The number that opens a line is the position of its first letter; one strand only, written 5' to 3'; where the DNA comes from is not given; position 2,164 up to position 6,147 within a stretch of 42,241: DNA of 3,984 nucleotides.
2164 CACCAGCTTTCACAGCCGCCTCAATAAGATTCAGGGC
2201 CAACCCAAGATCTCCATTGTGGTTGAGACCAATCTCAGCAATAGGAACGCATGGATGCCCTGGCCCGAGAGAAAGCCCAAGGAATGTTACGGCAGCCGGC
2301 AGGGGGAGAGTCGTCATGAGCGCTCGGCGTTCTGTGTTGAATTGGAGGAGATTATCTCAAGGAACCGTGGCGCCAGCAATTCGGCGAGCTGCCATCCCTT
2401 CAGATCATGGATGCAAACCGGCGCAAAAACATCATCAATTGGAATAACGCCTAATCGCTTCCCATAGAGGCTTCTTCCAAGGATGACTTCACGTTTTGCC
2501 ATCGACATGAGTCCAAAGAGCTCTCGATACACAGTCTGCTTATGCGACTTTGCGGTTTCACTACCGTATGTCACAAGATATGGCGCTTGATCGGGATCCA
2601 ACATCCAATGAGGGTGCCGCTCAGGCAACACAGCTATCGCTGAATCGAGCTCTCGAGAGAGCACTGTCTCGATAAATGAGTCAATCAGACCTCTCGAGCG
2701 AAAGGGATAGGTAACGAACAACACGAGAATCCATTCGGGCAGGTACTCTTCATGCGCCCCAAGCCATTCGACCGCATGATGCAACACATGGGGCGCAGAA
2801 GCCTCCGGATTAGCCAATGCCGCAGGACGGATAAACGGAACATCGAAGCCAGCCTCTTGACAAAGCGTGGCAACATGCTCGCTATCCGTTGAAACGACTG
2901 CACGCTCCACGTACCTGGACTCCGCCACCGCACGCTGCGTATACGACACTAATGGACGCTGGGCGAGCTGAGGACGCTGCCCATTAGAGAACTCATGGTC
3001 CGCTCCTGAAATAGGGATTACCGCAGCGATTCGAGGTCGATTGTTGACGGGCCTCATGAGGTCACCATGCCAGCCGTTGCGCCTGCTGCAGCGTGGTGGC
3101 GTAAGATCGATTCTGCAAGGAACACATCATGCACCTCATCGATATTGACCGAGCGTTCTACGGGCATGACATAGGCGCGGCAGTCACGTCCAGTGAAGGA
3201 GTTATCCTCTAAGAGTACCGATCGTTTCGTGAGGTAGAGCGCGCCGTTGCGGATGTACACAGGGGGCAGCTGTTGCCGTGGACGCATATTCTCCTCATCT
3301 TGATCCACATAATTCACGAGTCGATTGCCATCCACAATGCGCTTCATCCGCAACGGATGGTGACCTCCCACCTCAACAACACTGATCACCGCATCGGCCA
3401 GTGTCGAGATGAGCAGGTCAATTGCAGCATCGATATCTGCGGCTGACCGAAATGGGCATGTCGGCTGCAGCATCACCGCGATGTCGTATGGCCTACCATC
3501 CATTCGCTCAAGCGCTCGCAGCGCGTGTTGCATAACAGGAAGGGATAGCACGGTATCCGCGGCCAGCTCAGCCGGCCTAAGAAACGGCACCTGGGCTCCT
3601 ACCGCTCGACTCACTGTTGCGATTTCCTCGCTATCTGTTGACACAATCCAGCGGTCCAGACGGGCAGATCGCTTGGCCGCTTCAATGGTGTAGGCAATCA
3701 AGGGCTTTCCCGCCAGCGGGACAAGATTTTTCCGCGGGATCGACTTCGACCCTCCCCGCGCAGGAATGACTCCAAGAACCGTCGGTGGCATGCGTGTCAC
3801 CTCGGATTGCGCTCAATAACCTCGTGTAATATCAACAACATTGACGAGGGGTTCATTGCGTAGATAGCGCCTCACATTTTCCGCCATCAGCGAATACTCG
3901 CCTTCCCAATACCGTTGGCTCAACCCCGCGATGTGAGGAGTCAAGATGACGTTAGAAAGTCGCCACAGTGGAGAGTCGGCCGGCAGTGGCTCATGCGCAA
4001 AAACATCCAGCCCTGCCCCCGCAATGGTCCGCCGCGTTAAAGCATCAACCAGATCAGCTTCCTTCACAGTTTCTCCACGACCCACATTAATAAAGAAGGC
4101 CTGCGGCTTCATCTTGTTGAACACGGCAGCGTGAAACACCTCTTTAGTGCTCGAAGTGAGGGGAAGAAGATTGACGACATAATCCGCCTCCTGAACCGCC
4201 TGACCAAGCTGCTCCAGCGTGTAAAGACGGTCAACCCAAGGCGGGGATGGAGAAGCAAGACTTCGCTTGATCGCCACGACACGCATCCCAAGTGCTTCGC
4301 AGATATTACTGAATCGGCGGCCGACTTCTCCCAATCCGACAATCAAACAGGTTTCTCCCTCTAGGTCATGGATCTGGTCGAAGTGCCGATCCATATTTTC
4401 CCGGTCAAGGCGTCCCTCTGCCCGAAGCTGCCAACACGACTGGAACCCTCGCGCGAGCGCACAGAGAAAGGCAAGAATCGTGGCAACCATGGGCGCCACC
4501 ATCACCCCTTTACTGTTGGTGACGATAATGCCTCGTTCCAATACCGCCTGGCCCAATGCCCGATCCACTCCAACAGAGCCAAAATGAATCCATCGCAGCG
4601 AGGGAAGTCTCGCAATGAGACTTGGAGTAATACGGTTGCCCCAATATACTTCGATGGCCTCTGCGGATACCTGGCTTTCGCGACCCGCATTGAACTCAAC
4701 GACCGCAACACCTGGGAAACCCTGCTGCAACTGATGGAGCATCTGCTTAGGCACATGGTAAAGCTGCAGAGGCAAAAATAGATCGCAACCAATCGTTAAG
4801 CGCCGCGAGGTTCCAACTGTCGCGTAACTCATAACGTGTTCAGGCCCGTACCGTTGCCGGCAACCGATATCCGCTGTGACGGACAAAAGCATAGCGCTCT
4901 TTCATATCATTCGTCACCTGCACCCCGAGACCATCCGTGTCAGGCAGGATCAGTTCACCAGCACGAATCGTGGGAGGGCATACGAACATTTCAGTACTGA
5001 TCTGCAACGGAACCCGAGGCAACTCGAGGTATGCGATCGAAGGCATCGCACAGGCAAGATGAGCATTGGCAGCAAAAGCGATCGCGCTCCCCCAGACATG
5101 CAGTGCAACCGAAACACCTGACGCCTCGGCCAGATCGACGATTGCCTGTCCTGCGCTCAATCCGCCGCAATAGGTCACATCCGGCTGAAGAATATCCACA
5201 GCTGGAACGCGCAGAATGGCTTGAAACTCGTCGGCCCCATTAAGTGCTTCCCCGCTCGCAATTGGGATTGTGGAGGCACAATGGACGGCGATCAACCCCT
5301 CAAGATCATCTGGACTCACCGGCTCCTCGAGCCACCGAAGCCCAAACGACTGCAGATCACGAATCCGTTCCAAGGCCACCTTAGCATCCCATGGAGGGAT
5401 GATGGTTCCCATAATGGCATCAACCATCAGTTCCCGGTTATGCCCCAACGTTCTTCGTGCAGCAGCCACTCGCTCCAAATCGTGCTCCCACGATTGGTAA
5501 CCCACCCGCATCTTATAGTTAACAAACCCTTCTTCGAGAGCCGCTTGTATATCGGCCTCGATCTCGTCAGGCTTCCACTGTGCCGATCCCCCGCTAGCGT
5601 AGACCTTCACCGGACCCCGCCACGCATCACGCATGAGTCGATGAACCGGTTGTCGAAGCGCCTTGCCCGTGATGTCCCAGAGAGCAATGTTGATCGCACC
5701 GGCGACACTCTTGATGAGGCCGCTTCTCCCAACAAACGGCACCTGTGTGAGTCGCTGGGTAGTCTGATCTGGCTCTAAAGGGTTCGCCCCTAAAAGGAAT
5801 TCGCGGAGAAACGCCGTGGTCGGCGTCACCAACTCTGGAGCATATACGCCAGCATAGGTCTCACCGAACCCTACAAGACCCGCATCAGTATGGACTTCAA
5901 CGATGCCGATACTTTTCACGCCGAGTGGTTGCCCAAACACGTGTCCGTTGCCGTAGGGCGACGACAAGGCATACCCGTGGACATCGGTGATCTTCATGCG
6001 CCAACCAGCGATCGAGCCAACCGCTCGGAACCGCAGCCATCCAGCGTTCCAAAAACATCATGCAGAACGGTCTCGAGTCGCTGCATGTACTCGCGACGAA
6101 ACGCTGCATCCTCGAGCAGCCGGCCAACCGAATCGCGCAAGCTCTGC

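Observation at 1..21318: Four NeuB-type synthase modules and three cytidylyltransferase modules in one co-directional cluster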

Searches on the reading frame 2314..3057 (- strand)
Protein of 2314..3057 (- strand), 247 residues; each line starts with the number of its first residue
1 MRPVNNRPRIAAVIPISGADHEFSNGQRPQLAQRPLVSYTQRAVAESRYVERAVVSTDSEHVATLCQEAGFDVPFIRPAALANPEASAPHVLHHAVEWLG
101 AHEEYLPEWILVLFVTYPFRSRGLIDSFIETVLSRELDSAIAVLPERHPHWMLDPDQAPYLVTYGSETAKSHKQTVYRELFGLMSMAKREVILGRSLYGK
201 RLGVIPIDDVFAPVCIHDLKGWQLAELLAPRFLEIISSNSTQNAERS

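Call 3: search_protein_families(library=pfam, proteins=[window:2314-3057:-], max_evalue=0.001)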
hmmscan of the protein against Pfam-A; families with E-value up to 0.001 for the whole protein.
window:2314-3057:- (247 aa): 1 family
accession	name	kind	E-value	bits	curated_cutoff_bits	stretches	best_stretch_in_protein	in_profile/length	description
PF02348.25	CTP_transf_3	-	1.2e-05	25.7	22.6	1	31-88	21-78/217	Cytidylyltransferase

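Call 7: search_protein_families(library=ncbifam, proteins=[window:2314-3057:-], max_evalue=0.01)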
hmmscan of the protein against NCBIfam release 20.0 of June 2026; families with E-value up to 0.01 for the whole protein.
window:2314-3057:- (247 aa): 2 families
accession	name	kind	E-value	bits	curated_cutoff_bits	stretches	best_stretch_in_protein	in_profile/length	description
TIGR03584.1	PseF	equivalog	2.4e-15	56.8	205.7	1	12-142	2-130/222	pseudaminic acid cytidylyltransferase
NF003952.0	PRK05450.1-5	subfamily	0.0014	17.8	193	1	13-73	6-66/250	3-deoxy-manno-octulosonate cytidylyltransferase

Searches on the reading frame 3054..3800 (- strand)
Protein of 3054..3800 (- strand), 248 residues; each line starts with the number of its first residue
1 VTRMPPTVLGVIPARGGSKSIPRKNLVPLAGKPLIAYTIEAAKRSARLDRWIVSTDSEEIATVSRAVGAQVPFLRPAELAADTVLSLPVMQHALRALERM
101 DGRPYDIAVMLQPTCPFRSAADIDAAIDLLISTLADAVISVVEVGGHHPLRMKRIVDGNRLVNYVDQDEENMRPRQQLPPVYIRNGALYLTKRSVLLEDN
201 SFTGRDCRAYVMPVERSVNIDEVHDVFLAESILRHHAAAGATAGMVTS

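Call 3: search_protein_families(library=pfam, proteins=[window:3054-3800:-], max_evalue=0.001)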
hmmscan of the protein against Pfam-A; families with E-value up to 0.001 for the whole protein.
window:3054-3800:- (248 aa): 2 families
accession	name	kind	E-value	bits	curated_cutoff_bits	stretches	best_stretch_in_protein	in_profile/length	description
PF02348.25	CTP_transf_3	-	1.4e-21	77.7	22.6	1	10-187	2-168/217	Cytidylyltransferase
PF12804.13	NTP_transf_3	-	0.00012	22.7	27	1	23-150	15-131/160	MobA-like NTP transferase domain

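Call 7: search_protein_families(library=ncbifam, proteins=[window:3054-3800:-], max_evalue=0.01)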
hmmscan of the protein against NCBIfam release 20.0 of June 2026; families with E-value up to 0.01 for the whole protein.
window:3054-3800:- (248 aa): 9 families
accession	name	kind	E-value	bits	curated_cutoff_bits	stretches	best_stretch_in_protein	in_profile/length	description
TIGR03584.1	PseF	equivalog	3.3e-46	157.7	205.7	1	10-232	2-219/222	pseudaminic acid cytidylyltransferase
NF003952.0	PRK05450.1-5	subfamily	5.2e-15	55.3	193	1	8-135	3-121/250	3-deoxy-manno-octulosonate cytidylyltransferase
NF009905.0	PRK13368.1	subfamily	1.2e-13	51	255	1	8-141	3-125/243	3-deoxy-manno-octulosonate cytidylyltransferase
NF003950.0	PRK05450.1-3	subfamily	3.2e-12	46.3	234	1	8-133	3-120/248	3-deoxy-manno-octulosonate cytidylyltransferase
NF003948.0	PRK05450.1-1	equivalog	4.1e-10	39.3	281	1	8-145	6-135/248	3-deoxy-manno-octulosonate cytidylyltransferase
TIGR00466.1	kdsB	equivalog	6.5e-09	35.5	155.2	1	11-72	6-66/241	3-deoxy-manno-octulosonate cytidylyltransferase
TIGR00453.1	ispD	equivalog_domain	0.0011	18.5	181.3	1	11-73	3-70/219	2-C-methyl-D-erythritol 4-phosphate cytidylyltransferase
NF010933.0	PRK14353.1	equivalog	0.0024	16.5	505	1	19-169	20-161/453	bifunctional UDP-N-acetylglucosamine diphosphorylase/glucosamine-1-phosphate N-acetyltransferase GlmU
NF001183.0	PRK00155.1-3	subfamily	0.0085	15.4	166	0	11-64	10-62/237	D-ribitol-5-phosphate cytidylyltransferase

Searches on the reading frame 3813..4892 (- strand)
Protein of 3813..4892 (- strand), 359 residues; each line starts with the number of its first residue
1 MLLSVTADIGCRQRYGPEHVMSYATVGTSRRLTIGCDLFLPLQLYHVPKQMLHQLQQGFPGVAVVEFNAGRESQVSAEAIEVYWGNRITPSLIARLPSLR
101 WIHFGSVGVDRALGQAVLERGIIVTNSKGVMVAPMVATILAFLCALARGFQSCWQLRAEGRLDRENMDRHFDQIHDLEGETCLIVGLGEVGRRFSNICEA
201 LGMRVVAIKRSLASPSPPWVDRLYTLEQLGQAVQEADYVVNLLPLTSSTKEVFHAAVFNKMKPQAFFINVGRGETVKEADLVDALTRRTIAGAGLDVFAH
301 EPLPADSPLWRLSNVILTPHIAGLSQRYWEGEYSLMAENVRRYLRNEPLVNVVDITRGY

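Call 3: search_protein_families(library=pfam, proteins=[window:3813-4892:-], max_evalue=0.001)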
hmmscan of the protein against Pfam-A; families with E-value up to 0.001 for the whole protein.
window:3813-4892:- (359 aa): 4 families
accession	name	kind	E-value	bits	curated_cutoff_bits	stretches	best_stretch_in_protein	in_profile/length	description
PF02826.25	2-Hacid_dh_C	-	6.9e-50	169.3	25.1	1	141-322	2-178/178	D-isomer specific 2-hydroxyacid dehydrogenase, NAD binding domain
PF00389.36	2-Hacid_dh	-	2e-06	27.9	24.6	1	77-353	40-133/134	D-isomer specific 2-hydroxyacid dehydrogenase, catalytic domain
PF03446.21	NAD_binding_2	-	2.1e-05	25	21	1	184-289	4-111/161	NAD binding domain of 6-phosphogluconate dehydrogenase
PF00670.27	AdoHcyase_NAD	-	0.00078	20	27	0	177-275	21-114/162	S-adenosyl-L-homocysteine hydrolase, NAD binding domain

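Call 7: search_protein_families(library=ncbifam, proteins=[window:3813-4892:-], max_evalue=0.01)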
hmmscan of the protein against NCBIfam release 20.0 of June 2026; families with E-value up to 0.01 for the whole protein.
window:3813-4892:- (359 aa): 23 families
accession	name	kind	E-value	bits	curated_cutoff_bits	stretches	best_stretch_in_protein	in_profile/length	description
NF041369.1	Dhydh_Halo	equivalog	1.1e-63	215.2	400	1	99-353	56-304/305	D-2-hydroxyacid dehydrogenase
NF005069.0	PRK06487.1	equivalog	2e-38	132.2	448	1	87-351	58-318/320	2-hydroxyacid dehydrogenase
NF009714.1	PRK13243.1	equivalog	1.5e-37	129.7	455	1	78-347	47-316/332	glyoxylate reductase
TIGR01327.1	PGDH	equivalog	5.6e-36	124.4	454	1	77-355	41-312/525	phosphoglycerate dehydrogenase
NF011938.0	PRK15409.1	equivalog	6.8e-35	120.6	492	1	47-340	11-302/324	glyoxylate/hydroxypyruvate reductase GhrB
NF006263.0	PRK08410.1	equivalog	6.8e-33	114.4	389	1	88-347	53-310/311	D-2-hydroxyacid dehydrogenase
NF005387.0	PRK06932.1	equivalog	1.7e-31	109.4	492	1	91-329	58-295/314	2-hydroxyacid dehydrogenase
NF008759.0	PRK11790.1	equivalog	1e-28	100.2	404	1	91-351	69-324/410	phosphoglycerate dehydrogenase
NF012013.0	PRK15469.1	equivalog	1e-26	93.7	403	1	181-359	138-312/312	glyoxylate/hydroxypyruvate reductase GhrA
NF005750.0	PRK07574.1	equivalog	9.7e-23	80.8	329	1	83-334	99-351/386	NAD-dependent formate dehydrogenase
NF005027.0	PRK06436.1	equivalog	1.8e-22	79.9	261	1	106-353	57-288/303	2-hydroxyacid dehydrogenase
NF001309.0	PRK00257.1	equivalog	1.9e-17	63.3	434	1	176-326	113-260/379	4-phosphoerythronate dehydrogenase PdxB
NF006374.0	PRK08605.1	subfamily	2.7e-15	56.3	356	1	181-301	148-266/332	D-lactate dehydrogenase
NF000492.1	vanH_gen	exception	2.1e-13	50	540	1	176-301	138-255/312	D-lactate dehydrogenase VanH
NF000371.1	vanH_Agroup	exception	5.7e-11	42.2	700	1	177-301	144-260/322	VanH-A/VanH-Pt family D-lactate dehydrogenase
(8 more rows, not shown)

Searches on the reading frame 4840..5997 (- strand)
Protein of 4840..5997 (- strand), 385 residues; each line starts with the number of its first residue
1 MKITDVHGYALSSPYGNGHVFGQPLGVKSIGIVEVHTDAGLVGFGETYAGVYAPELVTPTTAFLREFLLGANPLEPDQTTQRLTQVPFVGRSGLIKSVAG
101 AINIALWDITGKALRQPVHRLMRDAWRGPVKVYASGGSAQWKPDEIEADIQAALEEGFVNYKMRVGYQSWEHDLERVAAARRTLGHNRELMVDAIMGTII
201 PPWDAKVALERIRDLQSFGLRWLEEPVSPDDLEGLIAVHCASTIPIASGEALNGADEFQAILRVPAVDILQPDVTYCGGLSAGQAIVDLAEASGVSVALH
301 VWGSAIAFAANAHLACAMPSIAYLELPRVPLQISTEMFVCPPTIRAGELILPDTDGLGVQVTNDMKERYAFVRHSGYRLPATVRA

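Call 3: search_protein_families(library=pfam, proteins=[window:4840-5997:-], max_evalue=0.001)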
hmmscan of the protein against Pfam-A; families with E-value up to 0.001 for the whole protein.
window:4840-5997:- (385 aa): 2 families
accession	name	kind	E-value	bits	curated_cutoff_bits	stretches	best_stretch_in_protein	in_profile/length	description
PF13378.12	MR_MLE_C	-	2.3e-57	194.7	29.4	1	147-364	3-218/219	Enolase C-terminal domain-like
PF02746.21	MR_MLE_N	-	9.9e-10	39.1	22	1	29-122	27-116/117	Mandelate racemase / muconate lactonizing enzyme, N-terminal domain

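Call 7: search_protein_families(library=ncbifam, proteins=[window:4840-5997:-], max_evalue=0.01)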
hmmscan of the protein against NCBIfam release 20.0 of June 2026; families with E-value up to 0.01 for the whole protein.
window:4840-5997:- (385 aa): 15 families
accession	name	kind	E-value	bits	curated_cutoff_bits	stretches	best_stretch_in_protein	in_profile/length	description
NF047820.1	TalGalacDh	equivalog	1.8e-44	152.2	500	1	29-366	37-361/371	L-talarate/galactarate dehydratase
NF010624.0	PRK14017.1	equivalog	2.7e-43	148.5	311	1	32-324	17-309/382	galactonate dehydratase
NF040866.1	AraD_Arch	equivalog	8.5e-40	136.9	650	1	29-369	33-369/372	arabinonate dehydratase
NF040790.2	glucon_galact_dh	equivalog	4.7e-36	124.4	750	1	30-369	25-369/390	bifunctional D-gluconate/D-galactonate dehydratase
TIGR02534.1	mucon_cyclo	subfamily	8.6e-35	120.5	334.95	1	29-369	28-365/368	muconate/chloromuconate family cycloisomerase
NF043051.1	ManoateDhtManD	equivalog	7.5e-31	107.3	550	2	177-374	195-388/403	D-mannonate dehydratase ManD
NF011968.0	PRK15440.1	equivalog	1e-30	106.9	393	1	27-304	54-321/395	L-rhamnonate dehydratase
NF043002.1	HProlDhtase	equivalog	3.2e-27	95.4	500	1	1-363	1-356/366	cis-3-hydroxy-L-proline dehydratase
NF011654.0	PRK15072.1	subfamily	9.7e-27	93.8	430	2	177-374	196-389/404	D-galactonate dehydratase family protein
NF041118.1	A_G_epim_Thtga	equivalog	4.5e-12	45.7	500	1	96-326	95-317/341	L-Ala-D/L-Glu epimerase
NF002782.0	PRK02901.1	equivalog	2.4e-11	43.2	288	1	159-323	104-263/328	o-succinylbenzoate synthase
TIGR01928.1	menC_lowGC_arch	equivalog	7.8e-10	38.3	200.65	1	32-298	25-279/325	o-succinylbenzoate synthase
NF042940.1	racemase_DgcA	equivalog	1.7e-07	30.8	400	1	101-315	87-285/323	N-acetyl-D-Glu racemase DgcA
TIGR01927.1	menC_gam_Gplu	equivalog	8.4e-05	22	130.55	1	150-316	117-280/307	o-succinylbenzoate synthase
NF002739.0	PRK02714.1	equivalog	0.00025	20.6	259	1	148-261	124-235/320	o-succinylbenzoate synthase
